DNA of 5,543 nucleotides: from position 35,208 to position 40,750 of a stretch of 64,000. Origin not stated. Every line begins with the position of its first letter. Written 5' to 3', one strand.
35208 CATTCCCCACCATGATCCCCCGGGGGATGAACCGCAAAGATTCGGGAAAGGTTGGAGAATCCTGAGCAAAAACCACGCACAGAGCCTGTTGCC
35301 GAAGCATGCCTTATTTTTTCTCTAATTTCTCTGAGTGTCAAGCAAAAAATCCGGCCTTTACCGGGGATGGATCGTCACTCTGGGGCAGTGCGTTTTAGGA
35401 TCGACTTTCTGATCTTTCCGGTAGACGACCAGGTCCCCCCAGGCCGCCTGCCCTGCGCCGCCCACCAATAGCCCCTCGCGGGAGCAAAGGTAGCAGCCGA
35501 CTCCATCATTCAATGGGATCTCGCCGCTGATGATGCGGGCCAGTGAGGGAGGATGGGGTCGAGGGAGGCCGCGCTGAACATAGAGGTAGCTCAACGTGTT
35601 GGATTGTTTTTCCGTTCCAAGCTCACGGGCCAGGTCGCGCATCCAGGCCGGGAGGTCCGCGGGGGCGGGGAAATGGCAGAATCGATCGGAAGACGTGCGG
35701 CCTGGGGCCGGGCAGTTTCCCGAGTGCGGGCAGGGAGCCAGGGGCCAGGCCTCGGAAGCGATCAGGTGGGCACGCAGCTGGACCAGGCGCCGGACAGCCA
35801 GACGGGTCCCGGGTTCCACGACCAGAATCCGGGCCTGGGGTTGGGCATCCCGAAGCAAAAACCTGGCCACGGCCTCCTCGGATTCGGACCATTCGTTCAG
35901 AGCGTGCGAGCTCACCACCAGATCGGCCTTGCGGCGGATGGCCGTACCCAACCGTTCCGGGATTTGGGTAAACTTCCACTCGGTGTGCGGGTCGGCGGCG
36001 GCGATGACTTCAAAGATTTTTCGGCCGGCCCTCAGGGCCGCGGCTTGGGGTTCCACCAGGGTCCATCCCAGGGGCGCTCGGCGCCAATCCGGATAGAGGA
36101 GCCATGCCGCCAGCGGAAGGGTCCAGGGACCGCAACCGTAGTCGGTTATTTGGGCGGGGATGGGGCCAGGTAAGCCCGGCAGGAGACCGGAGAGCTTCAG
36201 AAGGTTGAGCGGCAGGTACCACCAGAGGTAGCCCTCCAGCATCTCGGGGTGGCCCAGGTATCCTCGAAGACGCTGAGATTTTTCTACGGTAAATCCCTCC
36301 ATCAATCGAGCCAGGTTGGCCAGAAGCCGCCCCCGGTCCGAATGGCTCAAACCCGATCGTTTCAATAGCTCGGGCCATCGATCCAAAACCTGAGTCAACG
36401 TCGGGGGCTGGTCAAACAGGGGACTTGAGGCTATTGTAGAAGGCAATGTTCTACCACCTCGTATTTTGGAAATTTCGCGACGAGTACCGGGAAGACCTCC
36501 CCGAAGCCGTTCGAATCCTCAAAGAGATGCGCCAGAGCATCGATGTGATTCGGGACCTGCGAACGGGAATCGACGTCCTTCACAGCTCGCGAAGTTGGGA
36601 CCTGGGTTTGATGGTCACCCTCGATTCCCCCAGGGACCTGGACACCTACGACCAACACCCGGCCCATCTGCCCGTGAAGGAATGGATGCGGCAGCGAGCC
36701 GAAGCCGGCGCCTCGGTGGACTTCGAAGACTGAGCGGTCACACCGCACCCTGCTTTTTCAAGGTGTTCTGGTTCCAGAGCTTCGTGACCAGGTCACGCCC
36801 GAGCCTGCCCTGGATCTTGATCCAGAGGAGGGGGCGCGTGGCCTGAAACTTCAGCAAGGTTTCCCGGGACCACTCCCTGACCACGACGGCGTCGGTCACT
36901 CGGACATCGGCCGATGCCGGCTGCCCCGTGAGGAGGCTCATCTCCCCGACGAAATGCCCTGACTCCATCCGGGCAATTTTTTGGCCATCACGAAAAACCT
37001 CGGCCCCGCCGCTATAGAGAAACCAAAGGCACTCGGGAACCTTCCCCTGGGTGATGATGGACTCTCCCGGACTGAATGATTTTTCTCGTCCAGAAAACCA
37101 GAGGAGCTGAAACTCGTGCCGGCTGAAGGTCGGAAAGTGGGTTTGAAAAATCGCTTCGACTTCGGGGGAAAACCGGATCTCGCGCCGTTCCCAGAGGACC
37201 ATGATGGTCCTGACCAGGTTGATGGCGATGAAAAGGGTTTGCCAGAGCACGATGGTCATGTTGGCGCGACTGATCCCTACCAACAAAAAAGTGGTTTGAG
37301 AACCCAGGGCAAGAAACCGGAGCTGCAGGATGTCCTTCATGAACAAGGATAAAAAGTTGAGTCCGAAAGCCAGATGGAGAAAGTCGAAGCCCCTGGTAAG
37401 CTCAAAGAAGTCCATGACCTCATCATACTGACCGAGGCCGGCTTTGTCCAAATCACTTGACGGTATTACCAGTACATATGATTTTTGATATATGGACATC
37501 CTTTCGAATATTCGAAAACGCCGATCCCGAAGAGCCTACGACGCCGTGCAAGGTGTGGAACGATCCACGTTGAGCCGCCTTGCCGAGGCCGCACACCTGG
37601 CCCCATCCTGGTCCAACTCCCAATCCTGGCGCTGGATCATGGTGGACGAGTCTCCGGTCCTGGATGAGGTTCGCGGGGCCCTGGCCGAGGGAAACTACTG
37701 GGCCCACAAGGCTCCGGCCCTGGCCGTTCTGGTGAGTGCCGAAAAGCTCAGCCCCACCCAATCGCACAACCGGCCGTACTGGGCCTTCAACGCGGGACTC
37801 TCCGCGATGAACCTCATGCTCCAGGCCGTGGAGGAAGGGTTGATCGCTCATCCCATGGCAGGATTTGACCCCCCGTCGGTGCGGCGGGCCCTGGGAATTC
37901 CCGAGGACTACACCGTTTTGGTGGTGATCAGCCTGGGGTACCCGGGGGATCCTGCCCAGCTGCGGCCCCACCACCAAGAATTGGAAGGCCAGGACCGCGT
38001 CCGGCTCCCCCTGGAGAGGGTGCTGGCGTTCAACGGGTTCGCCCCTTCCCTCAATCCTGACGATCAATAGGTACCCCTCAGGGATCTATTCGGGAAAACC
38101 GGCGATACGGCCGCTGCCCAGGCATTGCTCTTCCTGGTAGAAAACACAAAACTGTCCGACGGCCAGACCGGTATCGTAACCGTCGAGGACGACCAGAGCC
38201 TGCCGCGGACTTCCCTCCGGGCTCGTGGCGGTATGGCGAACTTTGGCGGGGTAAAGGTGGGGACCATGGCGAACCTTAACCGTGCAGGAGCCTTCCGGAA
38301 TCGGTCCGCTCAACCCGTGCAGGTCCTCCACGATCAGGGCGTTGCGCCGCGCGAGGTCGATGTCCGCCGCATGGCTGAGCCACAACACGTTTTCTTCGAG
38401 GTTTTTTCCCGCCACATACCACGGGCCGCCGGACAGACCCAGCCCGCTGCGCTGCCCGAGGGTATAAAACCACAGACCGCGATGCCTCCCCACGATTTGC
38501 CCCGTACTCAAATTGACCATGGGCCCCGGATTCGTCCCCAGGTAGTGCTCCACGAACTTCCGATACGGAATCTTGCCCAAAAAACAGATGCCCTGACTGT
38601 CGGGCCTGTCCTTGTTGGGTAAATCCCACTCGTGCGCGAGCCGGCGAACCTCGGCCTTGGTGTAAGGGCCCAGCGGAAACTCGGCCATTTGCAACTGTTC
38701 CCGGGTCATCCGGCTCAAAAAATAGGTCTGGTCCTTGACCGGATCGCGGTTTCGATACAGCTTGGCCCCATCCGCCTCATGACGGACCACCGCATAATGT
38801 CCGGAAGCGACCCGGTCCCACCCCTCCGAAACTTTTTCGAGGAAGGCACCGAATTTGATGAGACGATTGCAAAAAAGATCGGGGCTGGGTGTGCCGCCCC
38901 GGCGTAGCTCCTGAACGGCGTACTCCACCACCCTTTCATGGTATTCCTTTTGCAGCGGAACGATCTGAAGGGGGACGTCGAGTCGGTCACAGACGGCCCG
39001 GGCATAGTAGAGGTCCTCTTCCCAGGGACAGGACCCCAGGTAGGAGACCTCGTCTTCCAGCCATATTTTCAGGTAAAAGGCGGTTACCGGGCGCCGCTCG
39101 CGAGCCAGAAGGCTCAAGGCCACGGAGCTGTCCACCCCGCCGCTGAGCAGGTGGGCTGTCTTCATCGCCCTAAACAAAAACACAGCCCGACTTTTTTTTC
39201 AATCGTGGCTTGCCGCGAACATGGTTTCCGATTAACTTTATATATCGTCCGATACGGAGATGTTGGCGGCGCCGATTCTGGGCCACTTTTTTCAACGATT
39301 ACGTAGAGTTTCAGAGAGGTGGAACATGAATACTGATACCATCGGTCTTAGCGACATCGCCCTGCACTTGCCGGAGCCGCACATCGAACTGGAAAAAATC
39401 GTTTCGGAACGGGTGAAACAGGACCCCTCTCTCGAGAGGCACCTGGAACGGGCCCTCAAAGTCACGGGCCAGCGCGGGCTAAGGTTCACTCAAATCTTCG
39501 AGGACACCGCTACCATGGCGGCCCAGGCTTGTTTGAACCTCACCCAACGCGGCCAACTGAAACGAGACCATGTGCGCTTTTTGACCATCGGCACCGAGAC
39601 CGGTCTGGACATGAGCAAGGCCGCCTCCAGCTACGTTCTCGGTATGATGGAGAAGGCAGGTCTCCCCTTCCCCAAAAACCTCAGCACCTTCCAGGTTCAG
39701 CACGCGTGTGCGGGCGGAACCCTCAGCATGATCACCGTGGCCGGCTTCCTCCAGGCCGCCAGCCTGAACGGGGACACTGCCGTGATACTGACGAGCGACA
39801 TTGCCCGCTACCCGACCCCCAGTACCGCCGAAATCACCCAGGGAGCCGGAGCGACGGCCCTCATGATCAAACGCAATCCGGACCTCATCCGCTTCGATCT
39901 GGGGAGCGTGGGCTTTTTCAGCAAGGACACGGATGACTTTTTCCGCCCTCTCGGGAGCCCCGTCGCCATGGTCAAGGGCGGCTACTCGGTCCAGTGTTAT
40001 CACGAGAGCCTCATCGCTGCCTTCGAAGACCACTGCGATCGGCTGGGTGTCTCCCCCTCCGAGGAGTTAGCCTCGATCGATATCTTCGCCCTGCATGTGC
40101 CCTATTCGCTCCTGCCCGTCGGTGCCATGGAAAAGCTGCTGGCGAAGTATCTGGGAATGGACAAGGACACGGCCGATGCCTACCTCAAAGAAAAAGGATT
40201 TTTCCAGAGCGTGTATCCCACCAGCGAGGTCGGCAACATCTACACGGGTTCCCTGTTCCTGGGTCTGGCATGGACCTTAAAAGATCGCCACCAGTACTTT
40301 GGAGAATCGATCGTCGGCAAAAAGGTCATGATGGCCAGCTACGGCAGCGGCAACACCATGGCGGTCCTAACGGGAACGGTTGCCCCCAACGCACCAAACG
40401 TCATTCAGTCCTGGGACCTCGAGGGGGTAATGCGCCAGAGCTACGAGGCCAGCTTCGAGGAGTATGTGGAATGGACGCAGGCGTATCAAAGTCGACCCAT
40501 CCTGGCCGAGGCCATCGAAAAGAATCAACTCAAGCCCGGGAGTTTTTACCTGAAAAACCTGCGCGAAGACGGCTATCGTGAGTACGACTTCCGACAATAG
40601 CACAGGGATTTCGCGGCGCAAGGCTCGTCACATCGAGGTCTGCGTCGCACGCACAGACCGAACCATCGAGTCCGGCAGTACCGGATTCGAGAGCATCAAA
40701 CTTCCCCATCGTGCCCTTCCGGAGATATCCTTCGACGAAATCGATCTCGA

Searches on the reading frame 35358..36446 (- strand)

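Call 47: search_protein_families(library=pfam, proteins=[window:35358-36446:-], max_evalue=0.00001)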
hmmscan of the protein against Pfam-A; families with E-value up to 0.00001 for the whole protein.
window:35358-36446:- (362 aa): 1 family
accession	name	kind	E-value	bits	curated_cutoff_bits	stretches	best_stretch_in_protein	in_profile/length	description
PF09243.16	Rsm22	-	3.6e-18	66.4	23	1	97-325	35-247/275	Mitochondrial small ribosomal subunit Rsm22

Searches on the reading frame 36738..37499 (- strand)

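Call 49: search_protein_families(library=pfam, proteins=[window:36738-37499:-], max_evalue=0.00001)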
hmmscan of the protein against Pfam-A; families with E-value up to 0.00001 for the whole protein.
window:36738-37499:- (253 aa): 2 families
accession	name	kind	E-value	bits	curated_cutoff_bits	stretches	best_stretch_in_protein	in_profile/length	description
PF00027.35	cNMP_binding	-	3.1e-16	59.5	27.5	1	140-219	2-86/89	Cyclic nucleotide-binding domain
PF04831.18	POPDC1-3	-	2.7e-10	41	28.1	1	49-243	14-136/140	POPDC1-3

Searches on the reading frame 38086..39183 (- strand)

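Call 47: search_protein_families(library=pfam, proteins=[window:38086-39183:-], max_evalue=0.00001)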
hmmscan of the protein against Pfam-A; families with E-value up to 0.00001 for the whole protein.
window:38086-39183:- (365 aa): 4 families
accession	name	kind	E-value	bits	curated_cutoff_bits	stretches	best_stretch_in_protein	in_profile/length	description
PF03054.22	tRNA_Me_trans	-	7.7e-66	222.1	20.6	1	9-204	3-202/202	tRNA methyl transferase HUP domain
PF20259.3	tRNA_Me_trans_M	-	1.6e-21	76.1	27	1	209-270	2-65/66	tRNA methyl transferase PRC-barrel domain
PF20258.4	tRNA_Me_trans_C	-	4.4e-13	49.8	20.6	1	281-360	2-77/77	Aminomethyltransferase beta-barrel domain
PF00733.27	Asn_synthase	-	7.7e-06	26.2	21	1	11-83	22-85/354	Asparagine synthase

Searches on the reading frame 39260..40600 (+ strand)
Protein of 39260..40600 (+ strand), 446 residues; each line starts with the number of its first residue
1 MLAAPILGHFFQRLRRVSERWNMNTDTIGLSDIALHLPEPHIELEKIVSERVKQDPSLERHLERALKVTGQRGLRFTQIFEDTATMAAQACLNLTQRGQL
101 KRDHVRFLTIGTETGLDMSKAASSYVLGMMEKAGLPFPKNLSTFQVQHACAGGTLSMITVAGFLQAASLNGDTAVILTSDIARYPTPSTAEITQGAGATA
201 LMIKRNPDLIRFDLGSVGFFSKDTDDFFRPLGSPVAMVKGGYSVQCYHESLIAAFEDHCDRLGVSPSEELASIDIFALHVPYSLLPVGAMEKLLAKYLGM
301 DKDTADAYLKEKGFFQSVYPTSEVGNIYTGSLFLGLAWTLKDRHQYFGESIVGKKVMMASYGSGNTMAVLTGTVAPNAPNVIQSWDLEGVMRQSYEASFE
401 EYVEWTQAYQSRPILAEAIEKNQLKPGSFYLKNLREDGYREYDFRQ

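Call 48: search_protein_families(library=pfam, proteins=[window:39260-40600:+], max_evalue=0.00001)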
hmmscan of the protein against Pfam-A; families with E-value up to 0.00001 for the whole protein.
window:39260-40600:+ (446 aa): 2 families
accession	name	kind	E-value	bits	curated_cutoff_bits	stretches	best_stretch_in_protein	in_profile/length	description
PF08540.16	HMG_CoA_synt_C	-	1e-17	65.1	25.1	1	315-444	145-279/280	Hydroxymethylglutaryl-coenzyme A synthase C terminal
PF01154.23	HMG_CoA_synt_N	-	1.4e-14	54.8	25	1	70-204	40-170/174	Hydroxymethylglutaryl-coenzyme A synthase N terminal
